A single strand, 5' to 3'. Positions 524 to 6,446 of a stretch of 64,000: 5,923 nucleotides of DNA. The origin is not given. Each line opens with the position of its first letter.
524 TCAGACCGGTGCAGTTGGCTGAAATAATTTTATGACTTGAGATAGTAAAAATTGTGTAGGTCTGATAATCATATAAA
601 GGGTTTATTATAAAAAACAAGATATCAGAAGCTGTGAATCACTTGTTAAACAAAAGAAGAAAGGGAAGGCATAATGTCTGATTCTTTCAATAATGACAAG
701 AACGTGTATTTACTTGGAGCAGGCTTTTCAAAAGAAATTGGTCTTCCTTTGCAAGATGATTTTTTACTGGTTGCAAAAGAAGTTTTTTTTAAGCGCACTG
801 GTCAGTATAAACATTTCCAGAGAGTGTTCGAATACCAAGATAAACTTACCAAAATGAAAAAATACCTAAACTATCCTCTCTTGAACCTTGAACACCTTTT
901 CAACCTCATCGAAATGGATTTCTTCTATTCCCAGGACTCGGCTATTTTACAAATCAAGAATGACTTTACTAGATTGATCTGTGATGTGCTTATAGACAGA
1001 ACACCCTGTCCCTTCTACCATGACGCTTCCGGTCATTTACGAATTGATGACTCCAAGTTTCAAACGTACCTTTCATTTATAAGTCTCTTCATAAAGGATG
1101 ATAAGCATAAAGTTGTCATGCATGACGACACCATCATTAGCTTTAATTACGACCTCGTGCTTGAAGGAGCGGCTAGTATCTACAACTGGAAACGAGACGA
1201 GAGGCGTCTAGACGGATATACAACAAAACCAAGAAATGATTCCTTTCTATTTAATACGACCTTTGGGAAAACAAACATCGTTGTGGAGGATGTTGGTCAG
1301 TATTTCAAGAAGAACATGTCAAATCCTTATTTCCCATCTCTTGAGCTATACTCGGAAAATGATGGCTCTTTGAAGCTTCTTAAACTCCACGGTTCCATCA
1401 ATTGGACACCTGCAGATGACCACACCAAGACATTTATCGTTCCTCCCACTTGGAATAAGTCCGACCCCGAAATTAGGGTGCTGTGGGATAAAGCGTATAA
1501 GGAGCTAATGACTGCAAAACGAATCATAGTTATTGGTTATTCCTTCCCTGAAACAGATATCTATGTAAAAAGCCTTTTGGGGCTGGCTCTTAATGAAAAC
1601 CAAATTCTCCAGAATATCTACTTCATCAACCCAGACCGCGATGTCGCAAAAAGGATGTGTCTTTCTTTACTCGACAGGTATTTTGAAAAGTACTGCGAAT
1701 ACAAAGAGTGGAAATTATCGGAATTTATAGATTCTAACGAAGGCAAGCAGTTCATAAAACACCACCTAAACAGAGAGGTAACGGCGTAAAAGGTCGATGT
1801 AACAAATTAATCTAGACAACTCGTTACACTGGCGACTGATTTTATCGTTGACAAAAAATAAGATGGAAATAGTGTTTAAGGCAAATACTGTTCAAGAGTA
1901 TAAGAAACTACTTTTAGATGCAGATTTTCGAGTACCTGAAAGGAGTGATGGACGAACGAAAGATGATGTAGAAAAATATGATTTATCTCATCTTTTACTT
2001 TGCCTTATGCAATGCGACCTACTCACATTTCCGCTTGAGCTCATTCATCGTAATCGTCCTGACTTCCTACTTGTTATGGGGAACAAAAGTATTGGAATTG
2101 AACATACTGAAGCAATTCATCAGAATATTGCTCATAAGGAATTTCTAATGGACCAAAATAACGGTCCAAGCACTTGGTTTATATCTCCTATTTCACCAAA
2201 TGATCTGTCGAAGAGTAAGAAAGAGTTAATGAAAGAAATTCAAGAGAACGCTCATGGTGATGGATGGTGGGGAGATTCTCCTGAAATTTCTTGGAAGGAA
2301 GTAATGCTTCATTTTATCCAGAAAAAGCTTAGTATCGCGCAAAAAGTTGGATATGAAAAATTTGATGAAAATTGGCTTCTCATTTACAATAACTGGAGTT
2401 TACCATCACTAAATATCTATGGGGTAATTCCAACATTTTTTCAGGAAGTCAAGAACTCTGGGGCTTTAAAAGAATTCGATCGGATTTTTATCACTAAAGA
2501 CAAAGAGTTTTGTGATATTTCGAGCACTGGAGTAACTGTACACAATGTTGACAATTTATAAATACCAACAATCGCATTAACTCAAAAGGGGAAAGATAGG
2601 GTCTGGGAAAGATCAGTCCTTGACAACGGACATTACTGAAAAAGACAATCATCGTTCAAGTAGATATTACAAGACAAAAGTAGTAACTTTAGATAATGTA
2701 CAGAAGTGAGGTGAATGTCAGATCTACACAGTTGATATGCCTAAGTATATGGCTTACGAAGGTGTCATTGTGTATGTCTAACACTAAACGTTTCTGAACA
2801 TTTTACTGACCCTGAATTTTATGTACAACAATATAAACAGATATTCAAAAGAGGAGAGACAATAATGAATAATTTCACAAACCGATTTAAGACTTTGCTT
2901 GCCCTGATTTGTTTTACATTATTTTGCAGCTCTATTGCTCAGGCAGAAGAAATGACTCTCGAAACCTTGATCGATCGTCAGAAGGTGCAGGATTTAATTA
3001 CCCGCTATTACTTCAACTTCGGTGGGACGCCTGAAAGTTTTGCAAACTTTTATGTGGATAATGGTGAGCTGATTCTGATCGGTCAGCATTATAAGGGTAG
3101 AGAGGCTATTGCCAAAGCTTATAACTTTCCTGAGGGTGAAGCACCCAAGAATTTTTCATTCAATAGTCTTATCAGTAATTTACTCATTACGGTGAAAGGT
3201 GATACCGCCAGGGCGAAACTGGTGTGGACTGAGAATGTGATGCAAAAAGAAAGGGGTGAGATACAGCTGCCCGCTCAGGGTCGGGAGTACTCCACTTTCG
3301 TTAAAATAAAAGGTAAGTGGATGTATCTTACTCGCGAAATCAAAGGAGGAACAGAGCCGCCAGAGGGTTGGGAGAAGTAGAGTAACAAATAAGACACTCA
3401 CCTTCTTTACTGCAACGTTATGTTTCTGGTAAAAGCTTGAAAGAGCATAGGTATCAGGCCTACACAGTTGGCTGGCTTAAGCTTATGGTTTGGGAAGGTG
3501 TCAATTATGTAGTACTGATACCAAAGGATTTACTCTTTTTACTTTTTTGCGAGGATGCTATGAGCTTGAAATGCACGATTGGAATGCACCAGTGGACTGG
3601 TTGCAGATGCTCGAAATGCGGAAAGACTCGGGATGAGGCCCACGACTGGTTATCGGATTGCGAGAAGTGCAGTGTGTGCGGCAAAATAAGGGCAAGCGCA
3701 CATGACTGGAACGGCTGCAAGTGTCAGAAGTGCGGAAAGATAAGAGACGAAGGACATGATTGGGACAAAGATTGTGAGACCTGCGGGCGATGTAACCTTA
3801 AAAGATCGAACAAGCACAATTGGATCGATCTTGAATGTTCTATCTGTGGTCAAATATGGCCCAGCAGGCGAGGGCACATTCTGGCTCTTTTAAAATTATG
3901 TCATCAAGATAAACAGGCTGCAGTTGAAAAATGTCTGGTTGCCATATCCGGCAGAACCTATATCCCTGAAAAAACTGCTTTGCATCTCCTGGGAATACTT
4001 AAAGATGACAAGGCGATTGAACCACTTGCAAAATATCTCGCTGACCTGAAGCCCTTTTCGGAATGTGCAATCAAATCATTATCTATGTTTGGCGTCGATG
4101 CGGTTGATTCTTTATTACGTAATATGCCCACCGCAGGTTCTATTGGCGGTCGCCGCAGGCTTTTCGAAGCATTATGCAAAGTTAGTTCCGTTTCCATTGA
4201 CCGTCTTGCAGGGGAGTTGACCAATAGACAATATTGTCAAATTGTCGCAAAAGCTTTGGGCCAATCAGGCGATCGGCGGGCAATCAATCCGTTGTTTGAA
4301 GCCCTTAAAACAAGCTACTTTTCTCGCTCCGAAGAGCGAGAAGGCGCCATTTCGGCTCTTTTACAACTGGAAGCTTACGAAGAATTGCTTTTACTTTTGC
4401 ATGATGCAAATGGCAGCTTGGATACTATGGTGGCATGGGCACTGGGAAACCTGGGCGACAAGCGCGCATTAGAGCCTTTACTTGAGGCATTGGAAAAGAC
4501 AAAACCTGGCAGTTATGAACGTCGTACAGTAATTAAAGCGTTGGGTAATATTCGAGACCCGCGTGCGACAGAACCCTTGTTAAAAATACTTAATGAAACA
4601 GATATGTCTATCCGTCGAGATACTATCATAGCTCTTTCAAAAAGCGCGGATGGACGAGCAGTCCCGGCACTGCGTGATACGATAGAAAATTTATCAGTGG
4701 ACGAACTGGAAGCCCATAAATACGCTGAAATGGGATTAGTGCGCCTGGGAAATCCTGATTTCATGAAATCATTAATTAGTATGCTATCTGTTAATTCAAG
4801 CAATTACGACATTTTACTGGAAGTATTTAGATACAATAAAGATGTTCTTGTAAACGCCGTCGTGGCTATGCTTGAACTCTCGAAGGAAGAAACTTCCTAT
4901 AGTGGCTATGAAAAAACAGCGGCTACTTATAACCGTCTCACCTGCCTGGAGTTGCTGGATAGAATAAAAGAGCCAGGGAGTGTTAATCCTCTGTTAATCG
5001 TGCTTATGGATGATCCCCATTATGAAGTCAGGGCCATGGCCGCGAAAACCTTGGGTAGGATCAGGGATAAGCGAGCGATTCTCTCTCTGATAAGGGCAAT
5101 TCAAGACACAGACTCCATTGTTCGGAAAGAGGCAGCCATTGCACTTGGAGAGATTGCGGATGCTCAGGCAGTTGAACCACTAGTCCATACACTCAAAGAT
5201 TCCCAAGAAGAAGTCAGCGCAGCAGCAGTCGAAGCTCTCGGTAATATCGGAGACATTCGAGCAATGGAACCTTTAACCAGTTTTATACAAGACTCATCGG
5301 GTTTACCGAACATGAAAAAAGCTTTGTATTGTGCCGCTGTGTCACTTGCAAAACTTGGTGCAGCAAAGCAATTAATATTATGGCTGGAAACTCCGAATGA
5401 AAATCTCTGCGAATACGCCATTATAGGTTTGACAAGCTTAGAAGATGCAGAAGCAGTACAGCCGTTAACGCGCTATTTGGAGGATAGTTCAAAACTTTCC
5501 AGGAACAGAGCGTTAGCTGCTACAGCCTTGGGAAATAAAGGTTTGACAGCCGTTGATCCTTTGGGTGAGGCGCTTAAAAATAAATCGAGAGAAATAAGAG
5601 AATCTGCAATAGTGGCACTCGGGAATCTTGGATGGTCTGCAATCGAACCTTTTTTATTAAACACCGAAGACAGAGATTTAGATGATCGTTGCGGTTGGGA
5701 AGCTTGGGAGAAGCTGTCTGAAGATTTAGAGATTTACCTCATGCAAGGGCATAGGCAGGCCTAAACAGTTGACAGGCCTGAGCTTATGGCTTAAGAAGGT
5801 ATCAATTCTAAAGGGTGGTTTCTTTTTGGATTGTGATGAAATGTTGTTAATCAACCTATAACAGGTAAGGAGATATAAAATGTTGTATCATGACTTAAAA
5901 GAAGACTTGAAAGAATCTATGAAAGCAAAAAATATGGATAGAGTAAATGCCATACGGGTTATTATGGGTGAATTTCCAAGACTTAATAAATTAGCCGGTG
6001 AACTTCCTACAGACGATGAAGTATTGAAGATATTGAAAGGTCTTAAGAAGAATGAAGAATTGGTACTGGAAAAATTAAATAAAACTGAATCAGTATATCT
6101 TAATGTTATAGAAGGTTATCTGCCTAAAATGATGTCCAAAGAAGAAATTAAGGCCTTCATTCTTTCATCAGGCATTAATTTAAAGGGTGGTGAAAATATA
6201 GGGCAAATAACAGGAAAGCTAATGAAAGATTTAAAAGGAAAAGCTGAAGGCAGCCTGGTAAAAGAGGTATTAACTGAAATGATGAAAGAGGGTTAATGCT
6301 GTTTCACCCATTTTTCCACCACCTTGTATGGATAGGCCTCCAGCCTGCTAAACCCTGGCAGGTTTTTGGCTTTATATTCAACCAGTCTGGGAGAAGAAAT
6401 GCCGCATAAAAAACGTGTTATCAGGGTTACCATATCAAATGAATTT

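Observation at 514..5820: Unrecognised ~70-bp hairpin repeated at the boundaries of a gene-cassette-like array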

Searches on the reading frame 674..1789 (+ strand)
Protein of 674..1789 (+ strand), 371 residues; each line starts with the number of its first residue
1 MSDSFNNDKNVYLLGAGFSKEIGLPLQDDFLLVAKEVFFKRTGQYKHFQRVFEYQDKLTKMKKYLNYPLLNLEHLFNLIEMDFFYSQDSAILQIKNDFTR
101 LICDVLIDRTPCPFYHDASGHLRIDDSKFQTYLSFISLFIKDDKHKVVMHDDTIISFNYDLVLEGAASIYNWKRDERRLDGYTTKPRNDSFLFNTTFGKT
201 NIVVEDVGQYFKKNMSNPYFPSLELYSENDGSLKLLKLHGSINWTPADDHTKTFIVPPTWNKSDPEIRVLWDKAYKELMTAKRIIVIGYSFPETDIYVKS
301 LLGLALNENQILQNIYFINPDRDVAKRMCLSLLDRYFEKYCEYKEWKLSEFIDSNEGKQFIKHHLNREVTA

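Call 33: search_protein_families(library=pfam, proteins=[window:674-1789:+], max_evalue=0.01)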
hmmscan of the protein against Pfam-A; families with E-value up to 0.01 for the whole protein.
window:674-1789:+ (371 aa): 1 family
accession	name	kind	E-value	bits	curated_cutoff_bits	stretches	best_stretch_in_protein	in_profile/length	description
PF13289.12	SIR2_2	-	1.2e-05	25.9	24.5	1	153-333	2-133/141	SIR2-like domain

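Call 74: find_related_loci(query=window:674-1789:+, collection=metagenome_contigs, flank=4000)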
Query window:674-1789:+ (371 aa) in metagenome_contigs; peptide patterns used: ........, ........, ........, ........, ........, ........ (x = any residue, [..] = any of these).
50 stretches matched a pattern; 5 encode a relative of the query (tblastn E <= 1e-3); 5 distinct loci.
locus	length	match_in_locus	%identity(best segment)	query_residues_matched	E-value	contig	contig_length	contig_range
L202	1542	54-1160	81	1-371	0e+0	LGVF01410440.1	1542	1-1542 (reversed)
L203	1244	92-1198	81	1-371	0e+0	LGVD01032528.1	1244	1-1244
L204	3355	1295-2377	68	5-369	4e-178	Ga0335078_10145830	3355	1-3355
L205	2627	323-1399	69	5-370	2e-179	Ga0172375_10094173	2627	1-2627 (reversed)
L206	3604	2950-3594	66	5-222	2e-93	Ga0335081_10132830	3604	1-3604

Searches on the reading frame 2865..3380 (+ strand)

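Call 33: search_protein_families(library=pfam, proteins=[window:2865-3380:+], max_evalue=0.01)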
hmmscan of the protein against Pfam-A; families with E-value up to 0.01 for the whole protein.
window:2865-3380:+ (171 aa): 1 family
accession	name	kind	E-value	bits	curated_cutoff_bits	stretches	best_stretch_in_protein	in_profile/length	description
PF13577.12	SnoaL_4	-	2.4e-09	37.7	24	1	34-154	2-122/126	SnoaL-like domain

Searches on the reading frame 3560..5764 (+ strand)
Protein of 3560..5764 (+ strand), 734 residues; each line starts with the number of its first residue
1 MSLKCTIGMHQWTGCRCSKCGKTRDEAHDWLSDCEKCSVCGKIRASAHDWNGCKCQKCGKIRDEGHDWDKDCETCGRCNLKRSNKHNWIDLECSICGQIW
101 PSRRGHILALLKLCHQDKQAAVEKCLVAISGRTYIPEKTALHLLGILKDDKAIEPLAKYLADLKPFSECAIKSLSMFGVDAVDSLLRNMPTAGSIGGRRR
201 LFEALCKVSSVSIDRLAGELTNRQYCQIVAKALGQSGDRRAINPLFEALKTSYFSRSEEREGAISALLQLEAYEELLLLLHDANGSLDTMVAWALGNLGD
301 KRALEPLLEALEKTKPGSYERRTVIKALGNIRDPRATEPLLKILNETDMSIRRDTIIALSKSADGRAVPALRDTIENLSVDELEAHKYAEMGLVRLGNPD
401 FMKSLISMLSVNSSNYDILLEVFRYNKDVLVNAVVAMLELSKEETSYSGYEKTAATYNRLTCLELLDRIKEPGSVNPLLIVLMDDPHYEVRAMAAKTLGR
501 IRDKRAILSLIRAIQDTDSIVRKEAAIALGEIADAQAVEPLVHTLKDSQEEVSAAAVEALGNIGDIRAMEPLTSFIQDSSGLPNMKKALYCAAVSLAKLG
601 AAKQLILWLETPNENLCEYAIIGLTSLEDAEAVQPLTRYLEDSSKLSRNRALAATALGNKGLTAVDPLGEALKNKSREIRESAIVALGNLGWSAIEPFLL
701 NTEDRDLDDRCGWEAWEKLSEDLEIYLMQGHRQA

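Call 33: search_protein_families(library=pfam, proteins=[window:3560-5764:+], max_evalue=0.01)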
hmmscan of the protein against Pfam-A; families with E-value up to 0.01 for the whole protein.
window:3560-5764:+ (734 aa): 8 families
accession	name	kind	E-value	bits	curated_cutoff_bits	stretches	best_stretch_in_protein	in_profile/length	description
PF13646.12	HEAT_2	-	9.6e-57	189.7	27.7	7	510-580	4-75/88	HEAT repeats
PF03130.22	HEAT_PBS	-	2.6e-39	129.6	20.9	4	291-312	5-26/27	PBS lyase HEAT-like repeat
PF13513.12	HEAT_EZ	-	1.4e-17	64.2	27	0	477-501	31-55/55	HEAT-like repeat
PF02985.28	HEAT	-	2.5e-17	61.8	23.5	1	477-501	3-27/31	HEAT repeat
PF00514.29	Arm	-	1.9e-10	40.9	20.6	1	532-563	8-39/41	Armadillo/beta-catenin-like repeat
PF12717.13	Cnd1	-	2.7e-08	34.5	26.4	1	490-566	2-88/162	non-SMC mitotic condensation complex subunit 1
PF01347.28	Vitellogenin_N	-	1e-05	24.8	24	0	307-361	463-522/590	Lipoprotein amino terminal region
PF01602.26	Adaptin_N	-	0.00014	21.1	37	1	484-563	89-178/524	Adaptin N terminal region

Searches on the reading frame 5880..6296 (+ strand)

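Call 33: search_protein_families(library=pfam, proteins=[window:5880-6296:+], max_evalue=0.01)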
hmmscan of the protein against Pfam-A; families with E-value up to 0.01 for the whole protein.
window:5880-6296:+ (138 aa): 2 families
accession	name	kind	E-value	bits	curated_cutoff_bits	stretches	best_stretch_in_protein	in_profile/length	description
PF09424.15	YqeY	-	2.4e-16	60.5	27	1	5-133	3-141/143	Yqey-like protein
PF02637.23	GatB_Yqey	-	0.0037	17.6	27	0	105-134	118-147/148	GatB domain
